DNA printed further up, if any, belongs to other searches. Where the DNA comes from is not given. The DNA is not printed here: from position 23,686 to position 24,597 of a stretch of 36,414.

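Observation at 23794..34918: Self-contained ECF sigma regulon: the same GCAAC-N16-CGTC promoter precedes the sigma operon and both T9SS adhesin units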

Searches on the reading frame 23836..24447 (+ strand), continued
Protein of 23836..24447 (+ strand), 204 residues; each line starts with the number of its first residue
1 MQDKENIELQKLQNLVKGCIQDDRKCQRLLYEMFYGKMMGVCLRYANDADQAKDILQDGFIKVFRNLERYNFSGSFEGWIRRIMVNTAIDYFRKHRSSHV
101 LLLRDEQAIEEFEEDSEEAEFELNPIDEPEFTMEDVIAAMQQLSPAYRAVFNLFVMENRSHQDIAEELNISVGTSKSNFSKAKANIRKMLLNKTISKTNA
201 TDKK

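Call 28: search_protein_families(library=pfam, proteins=[L036:1811-2488:+, L043:10542-11252:+, L105:7630-8595:+, L116:10549-11517:+, L152:10542-11204:+, L038:923-2257:+, L106:1320-2603:+, L007:10545-11858:+, L082:10669-11934:+, L081:10605-11849:+], max_evalue=0.01)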
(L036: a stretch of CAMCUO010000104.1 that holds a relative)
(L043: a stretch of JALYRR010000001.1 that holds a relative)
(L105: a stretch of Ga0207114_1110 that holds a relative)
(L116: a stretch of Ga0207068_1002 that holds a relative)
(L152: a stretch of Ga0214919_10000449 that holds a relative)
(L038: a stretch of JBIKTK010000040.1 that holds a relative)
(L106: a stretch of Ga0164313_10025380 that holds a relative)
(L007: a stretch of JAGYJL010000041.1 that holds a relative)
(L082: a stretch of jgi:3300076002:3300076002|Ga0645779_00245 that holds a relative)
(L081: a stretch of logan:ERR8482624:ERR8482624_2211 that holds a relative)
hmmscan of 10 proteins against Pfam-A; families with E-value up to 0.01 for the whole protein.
L036:1811-2488:+ (226 aa): 0 families

L043:10542-11252:+ (237 aa): 1 family
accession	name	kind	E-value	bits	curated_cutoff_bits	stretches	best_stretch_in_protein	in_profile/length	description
PF14962.11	AIF-MLS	-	0.0085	16.4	29.9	0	55-85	51-81/192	Mitochondria Localisation Sequence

L105:7630-8595:+ (322 aa): 0 families

L116:10549-11517:+ (323 aa): 0 families

L152:10542-11204:+ (221 aa): 0 families

L038:923-2257:+ (445 aa): 3 families
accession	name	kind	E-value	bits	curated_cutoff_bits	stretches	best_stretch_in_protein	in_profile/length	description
PF18911.6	PKD_4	-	4.3e-14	52.8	27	1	199-261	13-79/85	PKD domain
PF00801.26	PKD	-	2.7e-10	40.6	23.5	1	202-249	13-64/80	PKD domain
PF13585.12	CHU_C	-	0.00013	22.5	27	1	356-410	3-56/86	CHU_C Type IX secretion signal domain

L106:1320-2603:+ (428 aa): 3 families
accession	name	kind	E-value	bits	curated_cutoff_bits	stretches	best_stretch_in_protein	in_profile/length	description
PF18911.6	PKD_4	-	1e-20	74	27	2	181-236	10-69/85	PKD domain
PF00801.26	PKD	-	1.2e-12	48.1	23.5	1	199-237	27-67/80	PKD domain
PF13585.12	CHU_C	-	3.7e-11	43.4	27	1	342-416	3-75/86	CHU_C Type IX secretion signal domain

L007:10545-11858:+ (438 aa): 3 families
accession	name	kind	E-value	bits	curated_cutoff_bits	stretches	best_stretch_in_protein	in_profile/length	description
PF18911.6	PKD_4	-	4.4e-20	72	27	2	194-258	14-84/85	PKD domain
PF00801.26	PKD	-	2.4e-13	50.3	23.5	2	196-259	13-80/80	PKD domain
PF13585.12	CHU_C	-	1e-11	45.2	27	1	348-425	3-77/86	CHU_C Type IX secretion signal domain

L082:10669-11934:+ (422 aa): 4 families
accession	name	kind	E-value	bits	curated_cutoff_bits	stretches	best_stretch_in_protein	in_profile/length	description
PF18911.6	PKD_4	-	2.6e-19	69.5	27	2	171-231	11-75/85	PKD domain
PF00801.26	PKD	-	3e-12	46.8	23.5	2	176-225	13-66/80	PKD domain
PF13585.12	CHU_C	-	4.5e-06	27.1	27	1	335-418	6-84/86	CHU_C Type IX secretion signal domain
PF16820.11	PKD_3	-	6.1e-06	26.4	26.3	1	271-310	30-68/68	PKD-like domain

L081:10605-11849:+ (415 aa): 5 families
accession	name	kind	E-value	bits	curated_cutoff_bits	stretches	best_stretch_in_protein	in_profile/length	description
PF18911.6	PKD_4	-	2.4e-16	60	27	2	165-224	12-75/85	PKD domain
PF00801.26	PKD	-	1.6e-11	44.5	23.5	2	169-218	13-66/80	PKD domain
PF16820.11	PKD_3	-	1.5e-06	28.3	26.3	1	268-303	33-68/68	PKD-like domain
PF13585.12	CHU_C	-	8.2e-05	23.1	27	1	326-400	4-75/86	CHU_C Type IX secretion signal domain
PF08329.16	ChitinaseA_N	-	0.0024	18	21.2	0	275-319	60-109/133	Chitinase A, N-terminal domain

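Call 42: find_encoding_contigs(protein=P0018, flank=10000, max_places=1)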
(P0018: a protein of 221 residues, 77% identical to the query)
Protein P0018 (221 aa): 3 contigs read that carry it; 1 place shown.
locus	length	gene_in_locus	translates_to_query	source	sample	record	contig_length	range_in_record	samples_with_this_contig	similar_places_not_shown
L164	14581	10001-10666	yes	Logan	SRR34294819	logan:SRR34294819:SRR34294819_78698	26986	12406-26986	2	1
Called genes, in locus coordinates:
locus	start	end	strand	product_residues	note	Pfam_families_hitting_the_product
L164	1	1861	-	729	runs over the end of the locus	PF12437:GSIII_N, PF00120:Gln-synt_C, PF18318:Gln-synt_C-ter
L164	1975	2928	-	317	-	PF01699:Na_Ca_ex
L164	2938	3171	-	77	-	PF02416:TatA_B_E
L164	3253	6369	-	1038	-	PF07549:Sec_GG (faint), PF21760:SecD_1st, PF22599:SecDF_P1_head, PF03176:MMPL, PF02355:SecD_SecF_C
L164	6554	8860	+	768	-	PF01839:FG-GAP (faint), PF13517:FG-GAP_3, PF18962:Por_Secre_tail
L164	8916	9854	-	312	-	PF00056:Ldh_1_N, PF03721:UDPG_MGDP_dh_N (weak), PF02866:Ldh_1_C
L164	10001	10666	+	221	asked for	PF04542:Sigma70_r2, PF04545:Sigma70_r4 (faint), PF08281:Sigma70_r4_2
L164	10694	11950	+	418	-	PF00801:PKD (faint), PF18911:PKD_4, PF16820:PKD_3 (faint), PF13585:CHU_C (weak)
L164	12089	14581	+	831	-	?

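Call 43: find_encoding_contigs(protein=P0021, flank=10000, max_places=1)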
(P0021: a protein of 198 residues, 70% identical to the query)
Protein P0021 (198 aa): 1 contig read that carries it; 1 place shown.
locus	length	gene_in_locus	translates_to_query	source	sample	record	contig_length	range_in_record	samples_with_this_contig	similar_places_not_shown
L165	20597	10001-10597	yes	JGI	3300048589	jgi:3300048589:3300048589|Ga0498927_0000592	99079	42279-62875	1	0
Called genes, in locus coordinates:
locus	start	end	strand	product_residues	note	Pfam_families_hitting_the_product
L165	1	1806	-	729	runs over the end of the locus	PF12437:GSIII_N, PF00120:Gln-synt_C, PF18318:Gln-synt_C-ter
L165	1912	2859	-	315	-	PF01699:Na_Ca_ex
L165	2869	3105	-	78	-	PF02416:TatA_B_E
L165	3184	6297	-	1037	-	PF21760:SecD_1st, PF22599:SecDF_P1_head, PF02355:SecD_SecF_C, PF03176:MMPL (weak), PF07549:Sec_GG (weak), PF02355:SecD_SecF_C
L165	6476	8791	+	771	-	PF01839:FG-GAP (faint), PF13517:FG-GAP_3, PF18962:Por_Secre_tail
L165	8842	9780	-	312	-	PF00056:Ldh_1_N, PF03721:UDPG_MGDP_dh_N (weak), PF02866:Ldh_1_C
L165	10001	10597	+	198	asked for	PF04542:Sigma70_r2, PF08281:Sigma70_r4_2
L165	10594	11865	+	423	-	PF00801:PKD (weak), PF18911:PKD_4, PF16820:PKD_3 (weak), PF18911:PKD_4 (weak), PF13585:CHU_C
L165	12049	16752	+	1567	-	PF23664:Ig_Pom152 (faint), PF24527:Ig-like_Pom152_9 (faint), PF24312:Ig-like_POM152, PF13585:CHU_C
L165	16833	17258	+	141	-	-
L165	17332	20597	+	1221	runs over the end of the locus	PF00801:PKD (weak), PF18911:PKD_4, PF01483:P_proprotein (faint), PF00801:PKD (weak), PF13585:CHU_C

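Call 44: find_encoding_contigs(protein=P0022, flank=10000, max_places=1)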
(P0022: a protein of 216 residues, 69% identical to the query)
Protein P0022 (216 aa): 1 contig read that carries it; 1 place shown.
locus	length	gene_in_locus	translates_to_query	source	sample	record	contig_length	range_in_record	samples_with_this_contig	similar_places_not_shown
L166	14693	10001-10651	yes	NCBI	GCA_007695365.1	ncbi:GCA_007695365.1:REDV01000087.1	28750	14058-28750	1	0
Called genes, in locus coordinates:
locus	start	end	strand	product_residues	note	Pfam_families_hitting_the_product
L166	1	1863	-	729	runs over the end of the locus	PF12437:GSIII_N, PF00120:Gln-synt_C, PF18318:Gln-synt_C-ter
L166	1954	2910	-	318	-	PF01699:Na_Ca_ex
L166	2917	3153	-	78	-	PF02416:TatA_B_E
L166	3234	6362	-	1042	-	PF21760:SecD_1st, PF22599:SecDF_P1_head, PF02355:SecD_SecF_C, PF07549:Sec_GG (weak), PF02355:SecD_SecF_C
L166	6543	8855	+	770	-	PF01839:FG-GAP (faint), PF13517:FG-GAP_3 (weak), PF18962:Por_Secre_tail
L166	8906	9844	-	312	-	PF00056:Ldh_1_N, PF03721:UDPG_MGDP_dh_N (weak), PF02866:Ldh_1_C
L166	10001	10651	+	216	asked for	PF04542:Sigma70_r2, PF08281:Sigma70_r4_2, PF04545:Sigma70_r4 (weak)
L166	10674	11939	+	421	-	PF00801:PKD (weak), PF18911:PKD_4, PF16820:PKD_3 (faint)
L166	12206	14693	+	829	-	PF00431:CUB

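Call 45: find_encoding_contigs(protein=P0013, flank=10000, max_places=1)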
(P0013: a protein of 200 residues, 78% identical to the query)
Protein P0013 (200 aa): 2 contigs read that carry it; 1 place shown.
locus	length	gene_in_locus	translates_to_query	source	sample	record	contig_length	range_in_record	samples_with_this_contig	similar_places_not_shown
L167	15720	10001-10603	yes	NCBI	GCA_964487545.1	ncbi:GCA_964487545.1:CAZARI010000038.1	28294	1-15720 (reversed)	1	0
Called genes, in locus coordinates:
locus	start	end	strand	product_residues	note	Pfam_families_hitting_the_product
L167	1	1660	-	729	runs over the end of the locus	PF12437:GSIII_N, PF00120:Gln-synt_C, PF18318:Gln-synt_C-ter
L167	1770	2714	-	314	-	PF01699:Na_Ca_ex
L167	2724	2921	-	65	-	PF02416:TatA_B_E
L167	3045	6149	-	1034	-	PF07549:Sec_GG (faint), PF21760:SecD_1st, PF22599:SecDF_P1_head, PF02355:SecD_SecF_C, PF03176:MMPL (faint), PF02355:SecD_SecF_C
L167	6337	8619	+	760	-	PF14783:BBS2_Mid (faint), PF01839:FG-GAP (faint), PF13517:FG-GAP_3, PF18962:Por_Secre_tail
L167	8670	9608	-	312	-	PF00056:Ldh_1_N, PF03721:UDPG_MGDP_dh_N (weak), PF02866:Ldh_1_C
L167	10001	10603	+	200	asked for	PF04542:Sigma70_r2, PF08281:Sigma70_r4_2, PF04545:Sigma70_r4 (weak)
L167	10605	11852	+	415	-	PF00801:PKD (weak), PF18911:PKD_4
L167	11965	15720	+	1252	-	?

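Call 87: search_solved_structures(query=A1, max_evalue=0.00001)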
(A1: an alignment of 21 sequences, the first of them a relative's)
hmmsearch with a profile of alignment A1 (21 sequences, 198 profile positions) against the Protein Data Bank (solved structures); distinct sequences matched with E-value up to 0.00001: 19.
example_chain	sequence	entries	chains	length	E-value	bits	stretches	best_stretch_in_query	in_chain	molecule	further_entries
5wuq_A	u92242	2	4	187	2.3e-22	83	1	13-190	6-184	ECF RNA polymerase sigma factor SigW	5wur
8z6g_B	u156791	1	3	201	2.2e-21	79.8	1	7-191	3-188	RNA polymerase sigma factor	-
6in7_B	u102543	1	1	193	2.3e-21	79.8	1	8-191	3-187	RNA polymerase sigma-H factor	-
9m9d_F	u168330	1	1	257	8.9e-16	61.5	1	39-192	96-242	ECF RNA polymerase sigma factor SigE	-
9m9e_F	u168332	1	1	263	9.5e-16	61.4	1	39-192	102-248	ECF RNA polymerase sigma factor SigE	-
9m98_F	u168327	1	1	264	9.6e-16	61.4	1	39-192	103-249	ECF RNA polymerase sigma factor SigE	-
1or7_A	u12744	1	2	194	5.2e-14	55.8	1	11-187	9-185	RNA polymerase sigma-E factor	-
6jbq_F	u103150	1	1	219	7.1e-14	55.3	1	11-187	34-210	ECF RNA polymerase sigma-E factor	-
5zx2_F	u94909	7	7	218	8.1e-14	55.1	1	38-192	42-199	ECF RNA polymerase sigma factor SigH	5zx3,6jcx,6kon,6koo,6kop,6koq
6jcy_F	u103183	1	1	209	4.1e-11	46.3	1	38-192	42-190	ECF RNA polymerase sigma factor SigH,ECF RNA polymerase sigma factor SigE,ECF RNA polymera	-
2map_A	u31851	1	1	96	1.5e-09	41.2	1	12-92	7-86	RNA polymerase sigma factor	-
2mao_A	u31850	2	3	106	1.7e-09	41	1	12-93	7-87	RNA polymerase sigma factor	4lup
5or5_A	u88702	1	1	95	2.4e-09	40.6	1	12-92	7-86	ECF RNA polymerase sigma-E factor,ECF RNA polymerase sigma factor SigW,ECF RNA polymerase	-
7qh5_A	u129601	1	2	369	1.7e-08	37.7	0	49-103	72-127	RNA polymerase sigma factor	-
1h3l_A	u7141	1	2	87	4.7e-08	36.3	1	34-97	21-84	RNA POLYMERASE SIGMA FACTOR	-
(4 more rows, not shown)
